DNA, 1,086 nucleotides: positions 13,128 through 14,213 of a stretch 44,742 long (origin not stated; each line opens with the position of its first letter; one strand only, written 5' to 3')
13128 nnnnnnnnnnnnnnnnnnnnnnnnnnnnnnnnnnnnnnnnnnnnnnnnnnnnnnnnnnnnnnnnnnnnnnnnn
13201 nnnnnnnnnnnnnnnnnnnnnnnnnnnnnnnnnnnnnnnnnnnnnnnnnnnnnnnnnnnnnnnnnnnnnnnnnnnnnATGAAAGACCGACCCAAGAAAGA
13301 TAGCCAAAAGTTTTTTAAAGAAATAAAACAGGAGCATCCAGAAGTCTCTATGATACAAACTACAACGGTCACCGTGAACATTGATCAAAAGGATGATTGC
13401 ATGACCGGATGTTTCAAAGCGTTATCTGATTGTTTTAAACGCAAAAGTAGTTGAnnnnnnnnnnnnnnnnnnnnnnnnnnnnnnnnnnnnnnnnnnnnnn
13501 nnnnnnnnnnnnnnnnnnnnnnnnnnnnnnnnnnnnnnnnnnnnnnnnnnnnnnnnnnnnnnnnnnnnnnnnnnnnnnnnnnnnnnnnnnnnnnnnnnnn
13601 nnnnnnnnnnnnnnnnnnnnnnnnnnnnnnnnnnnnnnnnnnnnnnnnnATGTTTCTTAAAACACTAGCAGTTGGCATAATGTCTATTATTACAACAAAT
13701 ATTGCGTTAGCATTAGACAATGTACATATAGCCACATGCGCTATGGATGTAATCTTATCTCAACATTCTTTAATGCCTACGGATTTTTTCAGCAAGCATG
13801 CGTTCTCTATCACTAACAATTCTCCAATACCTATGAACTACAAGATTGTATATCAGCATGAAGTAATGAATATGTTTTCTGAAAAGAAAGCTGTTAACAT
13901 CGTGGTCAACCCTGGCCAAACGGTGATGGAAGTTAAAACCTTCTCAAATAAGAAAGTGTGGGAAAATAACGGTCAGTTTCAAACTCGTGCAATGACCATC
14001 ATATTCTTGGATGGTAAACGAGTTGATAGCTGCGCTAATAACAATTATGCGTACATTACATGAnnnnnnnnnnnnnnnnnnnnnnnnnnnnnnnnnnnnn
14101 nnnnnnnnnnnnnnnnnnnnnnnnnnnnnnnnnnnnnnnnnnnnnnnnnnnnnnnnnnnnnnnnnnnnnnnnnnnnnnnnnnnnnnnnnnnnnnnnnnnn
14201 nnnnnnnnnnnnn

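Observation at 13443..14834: Small accessory module bracketed by two convergent copies of the same 37-bp promoter cassette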

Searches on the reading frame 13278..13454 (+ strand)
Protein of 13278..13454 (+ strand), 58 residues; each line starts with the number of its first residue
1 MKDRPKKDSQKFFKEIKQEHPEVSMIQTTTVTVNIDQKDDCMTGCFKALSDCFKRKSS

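Call 13: search_protein_families(library=pfam, proteins=[window:13278-13454:+], max_evalue=0.01)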
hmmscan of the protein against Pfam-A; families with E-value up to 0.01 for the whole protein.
window:13278-13454:+ (58 aa): 0 families

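Call 14: search_protein_families(library=phrogs, proteins=[window:13278-13454:+], max_evalue=0.01)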
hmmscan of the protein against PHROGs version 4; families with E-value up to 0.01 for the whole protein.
window:13278-13454:+ (58 aa): 0 families

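Call 88: search_protein_families(library=padloc, proteins=[window:13278-13454:+], max_evalue=0.01)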
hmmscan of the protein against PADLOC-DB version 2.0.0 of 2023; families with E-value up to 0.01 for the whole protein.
window:13278-13454:+ (58 aa): 0 families

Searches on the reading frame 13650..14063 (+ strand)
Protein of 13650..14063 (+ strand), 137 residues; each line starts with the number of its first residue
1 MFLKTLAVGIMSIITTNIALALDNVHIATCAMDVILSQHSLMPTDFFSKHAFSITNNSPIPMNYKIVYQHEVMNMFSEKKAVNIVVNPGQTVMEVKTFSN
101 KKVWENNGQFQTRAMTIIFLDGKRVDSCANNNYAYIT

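Call 13: search_protein_families(library=pfam, proteins=[window:13650-14063:+], max_evalue=0.01)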
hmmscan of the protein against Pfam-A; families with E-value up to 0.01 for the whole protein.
window:13650-14063:+ (137 aa): 0 families

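Call 14: search_protein_families(library=phrogs, proteins=[window:13650-14063:+], max_evalue=0.01)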
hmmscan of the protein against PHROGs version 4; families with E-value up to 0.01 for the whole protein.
window:13650-14063:+ (137 aa): 0 families

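Call 65: find_homologous_proteins(query=window:13650-14063:+, max_evalue=0.001)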
Query window:13650-14063:+ (137 aa): 23 proteins with E <= 0.001 among 24 candidates.
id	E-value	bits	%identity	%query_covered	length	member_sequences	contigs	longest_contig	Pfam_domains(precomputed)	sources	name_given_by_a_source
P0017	1.7e-84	298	100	100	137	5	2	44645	-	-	-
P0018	3.2e-74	265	89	100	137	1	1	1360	-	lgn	-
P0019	1.6e-65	237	78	96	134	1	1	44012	-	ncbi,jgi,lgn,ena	jgi:hypothetical protein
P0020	7.3e-61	222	78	93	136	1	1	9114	-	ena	-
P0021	5.4e-51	190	67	96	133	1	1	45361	-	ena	-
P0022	1.8e-48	182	63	93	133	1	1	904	-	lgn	-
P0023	6.2e-48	180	62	99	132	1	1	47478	-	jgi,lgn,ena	-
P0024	7.2e-48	180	61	99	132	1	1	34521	-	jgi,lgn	jgi:glycyl-tRNA synthetase beta subunit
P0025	1.2e-47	179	64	94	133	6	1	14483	-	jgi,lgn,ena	-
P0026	1.2e-47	179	62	99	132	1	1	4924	-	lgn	-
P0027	2.4e-47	178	68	83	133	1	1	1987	-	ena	-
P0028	4.5e-47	177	61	99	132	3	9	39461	-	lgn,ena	-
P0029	3.2e-46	174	59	99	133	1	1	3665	-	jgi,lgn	jgi:hypothetical protein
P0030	1.5e-45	172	61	99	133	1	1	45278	-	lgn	-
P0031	1.6e-44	169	58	100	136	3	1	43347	-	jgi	-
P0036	1.7e-42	162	100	55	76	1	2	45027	-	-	-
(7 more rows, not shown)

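Call 67: find_encoding_contigs(protein=P0036, flank=2500, max_places=2)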
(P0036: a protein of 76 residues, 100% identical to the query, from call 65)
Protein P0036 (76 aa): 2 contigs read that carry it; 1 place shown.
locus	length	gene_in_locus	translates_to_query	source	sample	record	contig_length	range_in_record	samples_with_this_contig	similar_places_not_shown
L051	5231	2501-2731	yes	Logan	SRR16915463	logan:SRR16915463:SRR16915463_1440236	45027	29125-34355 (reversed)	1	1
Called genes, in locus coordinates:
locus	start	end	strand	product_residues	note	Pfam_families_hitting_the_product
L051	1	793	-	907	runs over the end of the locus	-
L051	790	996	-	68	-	-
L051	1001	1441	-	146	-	-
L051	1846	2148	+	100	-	-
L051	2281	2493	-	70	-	-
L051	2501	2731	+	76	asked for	-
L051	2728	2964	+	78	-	PF12728:HTH_17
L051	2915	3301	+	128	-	-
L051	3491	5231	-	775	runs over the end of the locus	PF22763:NrS1-1_pol-like_HBD, PF19263:DUF5906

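Call 68: find_encoding_contigs(protein=P0021, flank=2500, max_places=1)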
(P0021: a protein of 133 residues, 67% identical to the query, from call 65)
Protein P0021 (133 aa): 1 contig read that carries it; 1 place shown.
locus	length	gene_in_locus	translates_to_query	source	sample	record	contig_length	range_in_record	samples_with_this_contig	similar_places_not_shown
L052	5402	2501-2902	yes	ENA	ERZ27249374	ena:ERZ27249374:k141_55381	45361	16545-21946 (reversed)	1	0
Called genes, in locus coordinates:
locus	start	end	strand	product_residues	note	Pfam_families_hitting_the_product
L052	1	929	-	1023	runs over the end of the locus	PF26696:PTL_trimer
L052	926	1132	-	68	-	-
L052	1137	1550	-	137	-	-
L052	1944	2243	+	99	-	-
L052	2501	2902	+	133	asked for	-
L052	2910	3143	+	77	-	PF12728:HTH_17 (weak)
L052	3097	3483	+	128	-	-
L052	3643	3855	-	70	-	-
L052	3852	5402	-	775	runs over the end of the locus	PF22763:NrS1-1_pol-like_HBD, PF19263:DUF5906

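Call 69: find_encoding_contigs(protein=P0023, flank=2500, max_places=1)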
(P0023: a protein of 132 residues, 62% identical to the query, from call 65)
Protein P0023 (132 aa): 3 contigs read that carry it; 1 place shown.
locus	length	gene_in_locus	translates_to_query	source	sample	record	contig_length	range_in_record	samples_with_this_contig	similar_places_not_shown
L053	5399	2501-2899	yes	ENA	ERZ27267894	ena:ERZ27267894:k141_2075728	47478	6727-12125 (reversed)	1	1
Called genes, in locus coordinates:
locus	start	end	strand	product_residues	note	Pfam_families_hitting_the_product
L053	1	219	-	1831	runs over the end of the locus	-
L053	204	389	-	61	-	-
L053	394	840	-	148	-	-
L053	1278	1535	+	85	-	-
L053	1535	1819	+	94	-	-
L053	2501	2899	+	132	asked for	-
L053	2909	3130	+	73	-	PF12728:HTH_17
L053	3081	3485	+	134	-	-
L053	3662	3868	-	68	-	-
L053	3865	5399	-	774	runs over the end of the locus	PF22763:NrS1-1_pol-like_HBD, PF05272:VapE-like_dom (faint), PF19263:DUF5906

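Call 70: find_encoding_contigs(protein=P0030, flank=2500, max_places=1)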
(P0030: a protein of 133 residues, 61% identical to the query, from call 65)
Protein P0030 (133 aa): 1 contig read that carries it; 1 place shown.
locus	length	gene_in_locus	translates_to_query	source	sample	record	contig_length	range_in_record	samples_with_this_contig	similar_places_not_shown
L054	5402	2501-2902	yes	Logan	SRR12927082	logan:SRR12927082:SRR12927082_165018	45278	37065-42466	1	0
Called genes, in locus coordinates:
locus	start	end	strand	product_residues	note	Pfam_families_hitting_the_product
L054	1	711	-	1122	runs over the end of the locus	-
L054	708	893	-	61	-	-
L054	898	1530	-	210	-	-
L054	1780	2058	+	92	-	-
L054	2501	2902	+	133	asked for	-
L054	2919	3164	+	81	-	PF12728:HTH_17 (weak)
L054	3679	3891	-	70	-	-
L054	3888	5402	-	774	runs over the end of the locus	PF22763:NrS1-1_pol-like_HBD, PF19263:DUF5906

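Call 88: search_protein_families(library=padloc, proteins=[window:13650-14063:+], max_evalue=0.01)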
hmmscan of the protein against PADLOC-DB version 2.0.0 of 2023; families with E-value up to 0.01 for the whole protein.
window:13650-14063:+ (137 aa): 0 families

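Call 95: predict_structure(alignment_id=A3)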
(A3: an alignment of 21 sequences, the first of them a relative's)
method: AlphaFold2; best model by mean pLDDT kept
length: 137 residues; sequences in the alignment: 21
mean_pLDDT: 76.1   pTM: 0.65
mean pLDDT of the five models: 76.1, 75.3, 72.1, 68.5, 67.9
residues with pLDDT >= 90: 18; 70-90: 69; 50-70: 50; < 50: 0
segments of 3 or more residues with pLDDT < 50: none
pLDDT, mean of each block of 10 residues (from residue 1): 64 59 60 62 68 86 90 82 91 85 70 88 87 72
secondary structure, 60 per line:
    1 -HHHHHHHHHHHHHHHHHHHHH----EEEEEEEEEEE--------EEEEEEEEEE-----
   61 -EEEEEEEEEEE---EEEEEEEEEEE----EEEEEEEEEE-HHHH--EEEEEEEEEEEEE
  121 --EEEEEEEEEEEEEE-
elements in order: H2-22 E27-37 E46-55 E62-72 E76-86 E91-100 H102-105 E108-120 E123-136

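Call 98: fold_search(model_id=the predicted structure, library=pdb)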
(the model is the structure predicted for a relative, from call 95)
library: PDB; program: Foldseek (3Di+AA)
matches with E <= 10: 1652; with E <= 0.001: 44
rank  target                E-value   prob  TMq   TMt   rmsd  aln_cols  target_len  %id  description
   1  6quc_A                9.6e-05  1.00  0.47  0.10   5.1       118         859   13  Truncated beta-galactosidase III from Bifidobacterium bifidum (released 2020-03-18)
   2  4cu7                  1.2e-04  1.00  0.48  0.10   5.2       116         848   10  Unravelling the multiple functions of the architecturally intricate Streptococcus pneumoniae beta-galactosidase, BgaA (released 2014-08-20)
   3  4cu6                  1.5e-04  1.00  0.49  0.10   5.2       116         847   10  Unravelling the multiple functions of the architecturally intricate Streptococcus pneumoniae beta-galactosidase, BgaA (released 2014-08-20)
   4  8dhl_B                1.6e-04  1.00  0.52  0.10   4.1       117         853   14  Tannerella forsythia beta-glucuronidase (L2) (released 2023-05-17)
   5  7cwd                  1.9e-04  1.00  0.51  0.11   4.1       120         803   11  Crystal structure of beta-galactosidase II from Bacillus circulans in complex with beta-D-galactopyranosyl disaccharide (released 2020-12-09)
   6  9bey                  1.9e-04  1.00  0.50  0.11   4.9       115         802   12  Structure of a lambda-carrageenan active GH2 A in complex with inhibitor (released 2025-08-27)
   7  6qud                  2.0e-04  1.00  0.46  0.10   5.3       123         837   12  2-deoxy-galactose reaction intermediate of a Truncated beta-galactosidase III from Bifidobacterium bifidum (released 2020-03-18)
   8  8q2h                  2.2e-04  1.00  0.50  0.07   3.9       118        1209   10  beta-galactosidase from Bacillus circulans (released 2024-10-16)
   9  3fn9_C                2.4e-04  1.00  0.55  0.13   4.2       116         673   11  Crystal structure of putative beta-galactosidase from bacteroides fragilis (released 2009-01-13)
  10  3fn9_D                2.8e-04  1.00  0.53  0.13   3.8       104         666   12  Crystal structure of putative beta-galactosidase from bacteroides fragilis (released 2009-01-13)
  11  4cuc_A                2.8e-04  1.00  0.48  0.10   5.2       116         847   10  Unravelling the multiple functions of the architecturally intricate Streptococcus pneumoniae beta-galactosidase, BgaA. (released 2014-08-20)
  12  6qub_A                3.1e-04  1.00  0.46  0.10   5.3       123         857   12  Truncated beta-galactosidase III from Bifidobacterium bifidum in complex with galactose (released 2020-03-18)
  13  5t9a_C                3.4e-04  1.00  0.49  0.11   5.2       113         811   12  Crystal structure of BuGH2Cwt (released 2017-09-13)
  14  3fn9_A                3.8e-04  1.00  0.57  0.14   3.9       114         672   11  Crystal structure of putative beta-galactosidase from bacteroides fragilis (released 2009-01-13)
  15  5t98_A                3.8e-04  1.00  0.52  0.12   4.4       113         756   10  Crystal structure of BuGH2Awt (released 2017-09-13)
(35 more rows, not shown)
